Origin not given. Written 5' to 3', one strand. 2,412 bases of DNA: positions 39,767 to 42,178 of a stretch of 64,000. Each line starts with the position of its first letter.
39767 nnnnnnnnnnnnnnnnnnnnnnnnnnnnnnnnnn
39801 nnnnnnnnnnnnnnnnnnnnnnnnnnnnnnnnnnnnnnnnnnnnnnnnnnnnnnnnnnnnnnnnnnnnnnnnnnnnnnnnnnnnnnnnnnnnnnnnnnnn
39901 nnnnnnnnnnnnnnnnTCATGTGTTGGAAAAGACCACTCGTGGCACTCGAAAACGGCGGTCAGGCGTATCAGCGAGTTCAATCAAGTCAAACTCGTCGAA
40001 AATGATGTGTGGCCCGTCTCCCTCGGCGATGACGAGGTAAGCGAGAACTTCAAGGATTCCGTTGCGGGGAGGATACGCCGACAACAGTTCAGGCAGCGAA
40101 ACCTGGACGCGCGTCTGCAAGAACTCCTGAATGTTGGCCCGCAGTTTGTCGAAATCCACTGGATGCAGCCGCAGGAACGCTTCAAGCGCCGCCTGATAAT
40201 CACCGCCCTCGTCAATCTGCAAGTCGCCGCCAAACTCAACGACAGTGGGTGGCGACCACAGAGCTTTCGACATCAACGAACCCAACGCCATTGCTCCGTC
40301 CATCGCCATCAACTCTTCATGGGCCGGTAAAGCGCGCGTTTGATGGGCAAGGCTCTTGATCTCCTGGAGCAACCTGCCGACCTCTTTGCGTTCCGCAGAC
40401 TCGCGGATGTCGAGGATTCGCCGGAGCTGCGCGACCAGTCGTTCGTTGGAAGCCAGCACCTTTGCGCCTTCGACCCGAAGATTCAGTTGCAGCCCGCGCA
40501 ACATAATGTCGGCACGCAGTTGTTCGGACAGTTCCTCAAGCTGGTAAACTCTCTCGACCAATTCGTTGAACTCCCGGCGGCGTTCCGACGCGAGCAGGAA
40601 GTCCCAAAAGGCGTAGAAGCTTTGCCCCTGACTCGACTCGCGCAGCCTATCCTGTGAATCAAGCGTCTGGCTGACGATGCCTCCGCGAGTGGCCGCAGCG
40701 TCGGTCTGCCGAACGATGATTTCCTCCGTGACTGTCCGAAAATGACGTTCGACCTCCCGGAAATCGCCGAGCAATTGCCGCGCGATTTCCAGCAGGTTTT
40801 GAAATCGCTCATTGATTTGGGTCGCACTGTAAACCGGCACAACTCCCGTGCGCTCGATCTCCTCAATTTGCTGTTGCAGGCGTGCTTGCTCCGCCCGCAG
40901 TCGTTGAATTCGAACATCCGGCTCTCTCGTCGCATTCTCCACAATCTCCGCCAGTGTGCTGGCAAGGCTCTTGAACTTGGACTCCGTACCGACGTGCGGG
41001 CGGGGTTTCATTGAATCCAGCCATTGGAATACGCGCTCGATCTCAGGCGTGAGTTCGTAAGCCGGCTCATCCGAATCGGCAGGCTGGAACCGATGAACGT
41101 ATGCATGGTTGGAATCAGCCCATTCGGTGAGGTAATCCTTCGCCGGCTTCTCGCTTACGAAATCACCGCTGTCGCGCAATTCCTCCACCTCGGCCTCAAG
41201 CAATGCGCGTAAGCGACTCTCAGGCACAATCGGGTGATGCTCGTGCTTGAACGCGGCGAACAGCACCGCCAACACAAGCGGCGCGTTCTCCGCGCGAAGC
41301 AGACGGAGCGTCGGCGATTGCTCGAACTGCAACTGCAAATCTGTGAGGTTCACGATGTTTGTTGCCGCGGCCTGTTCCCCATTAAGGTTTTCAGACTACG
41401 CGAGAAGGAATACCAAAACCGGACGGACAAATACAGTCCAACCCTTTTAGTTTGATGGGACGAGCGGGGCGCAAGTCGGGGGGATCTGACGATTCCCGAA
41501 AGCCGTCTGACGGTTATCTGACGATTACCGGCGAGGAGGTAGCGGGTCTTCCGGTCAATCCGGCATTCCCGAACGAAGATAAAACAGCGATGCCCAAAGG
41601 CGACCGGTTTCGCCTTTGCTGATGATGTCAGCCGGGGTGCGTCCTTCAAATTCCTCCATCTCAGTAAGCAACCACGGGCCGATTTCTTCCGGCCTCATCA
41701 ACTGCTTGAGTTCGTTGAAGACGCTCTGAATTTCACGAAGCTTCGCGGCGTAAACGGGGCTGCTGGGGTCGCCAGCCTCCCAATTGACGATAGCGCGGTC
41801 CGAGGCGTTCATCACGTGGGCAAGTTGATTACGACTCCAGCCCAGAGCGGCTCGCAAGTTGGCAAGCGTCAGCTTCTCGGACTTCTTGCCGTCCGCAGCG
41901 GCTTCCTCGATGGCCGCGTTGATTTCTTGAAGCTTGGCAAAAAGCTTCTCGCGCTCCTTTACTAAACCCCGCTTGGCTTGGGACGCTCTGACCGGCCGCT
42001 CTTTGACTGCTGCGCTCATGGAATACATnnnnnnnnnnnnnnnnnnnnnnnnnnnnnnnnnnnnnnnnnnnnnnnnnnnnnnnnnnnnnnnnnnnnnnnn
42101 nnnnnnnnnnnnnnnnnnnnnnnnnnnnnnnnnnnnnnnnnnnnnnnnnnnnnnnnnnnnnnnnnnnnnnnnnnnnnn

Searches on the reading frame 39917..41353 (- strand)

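Call 7: search_protein_families(library=padloc, proteins=[window:39917-41353:-], max_evalue=0.001)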
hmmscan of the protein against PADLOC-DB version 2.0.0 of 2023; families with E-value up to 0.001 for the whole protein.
window:39917-41353:- (478 aa): 12 families
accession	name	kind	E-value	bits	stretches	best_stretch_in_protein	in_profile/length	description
PDLC00457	JetA1|JetA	-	1.7e-113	378.1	1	1-477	1-478/480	DUF3375 domain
PDLC00444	JetA1|JetA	-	1.5e-89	298.9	1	6-476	7-488/489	DUF3375 domain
PDLC00455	JetA1|JetA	-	1.3e-68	229.9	1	6-454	6-452/484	DUF3375 domain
PDLC00460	JetA1|JetA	-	3.6e-63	211.9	1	10-477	14-480/487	DUF3375 domain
PDLC00461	JetA1|JetA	-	1.6e-43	147.1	1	9-464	13-459/486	DUF3375 domain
PDLC00464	JetA1|JetA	-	5e-30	102.8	1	12-338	16-343/492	DUF3375 domain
PDLC00447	JetA1|JetA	-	3.2e-25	86.9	1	8-345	15-344/484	DUF3375 domain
PDLC00452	JetA1|JetA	-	6e-23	79.1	1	11-475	17-487/499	DUF3375 domain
PDLC00465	JetA1|JetA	-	5.2e-13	46.4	1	15-280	21-286/502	DUF3375 domain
PDLC00459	JetA1|JetA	-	5.5e-11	40.1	1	4-284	13-286/486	DUF3375 domain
PDLC00463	JetA1|JetA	-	8.3e-09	32.8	1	71-329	112-366/557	DUF3375 domain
PDLC00446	JetA1|JetA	-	1.1e-08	32.2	1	15-276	19-289/505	DUF3375 domain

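Call 8: search_protein_families(library=pfam, proteins=[window:39917-41353:-], max_evalue=0.001)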
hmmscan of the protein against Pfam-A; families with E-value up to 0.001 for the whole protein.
window:39917-41353:- (478 aa): 1 family
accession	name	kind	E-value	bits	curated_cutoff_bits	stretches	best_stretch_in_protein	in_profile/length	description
PF11855.13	DUF3375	-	8.1e-101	338.7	28.6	1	9-475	2-474/474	Protein of unknown function (DUF3375)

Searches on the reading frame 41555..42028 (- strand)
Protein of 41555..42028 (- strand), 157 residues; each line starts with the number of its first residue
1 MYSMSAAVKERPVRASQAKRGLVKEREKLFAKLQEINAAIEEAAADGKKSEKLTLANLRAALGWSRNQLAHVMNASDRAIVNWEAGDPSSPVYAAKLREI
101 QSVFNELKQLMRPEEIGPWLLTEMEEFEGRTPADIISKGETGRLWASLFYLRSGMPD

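Call 7: search_protein_families(library=padloc, proteins=[window:41555-42028:-], max_evalue=0.001)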
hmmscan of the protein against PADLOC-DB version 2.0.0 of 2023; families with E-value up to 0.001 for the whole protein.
window:41555-42028:- (157 aa): 0 families

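Call 8: search_protein_families(library=pfam, proteins=[window:41555-42028:-], max_evalue=0.001)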
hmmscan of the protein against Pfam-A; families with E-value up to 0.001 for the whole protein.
window:41555-42028:- (157 aa): 1 family
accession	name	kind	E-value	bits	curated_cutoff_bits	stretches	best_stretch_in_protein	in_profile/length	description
PF14590.12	DUF4447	-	0.00011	22.4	27.2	1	54-104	11-62/166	Domain of unknown function (DUF4447)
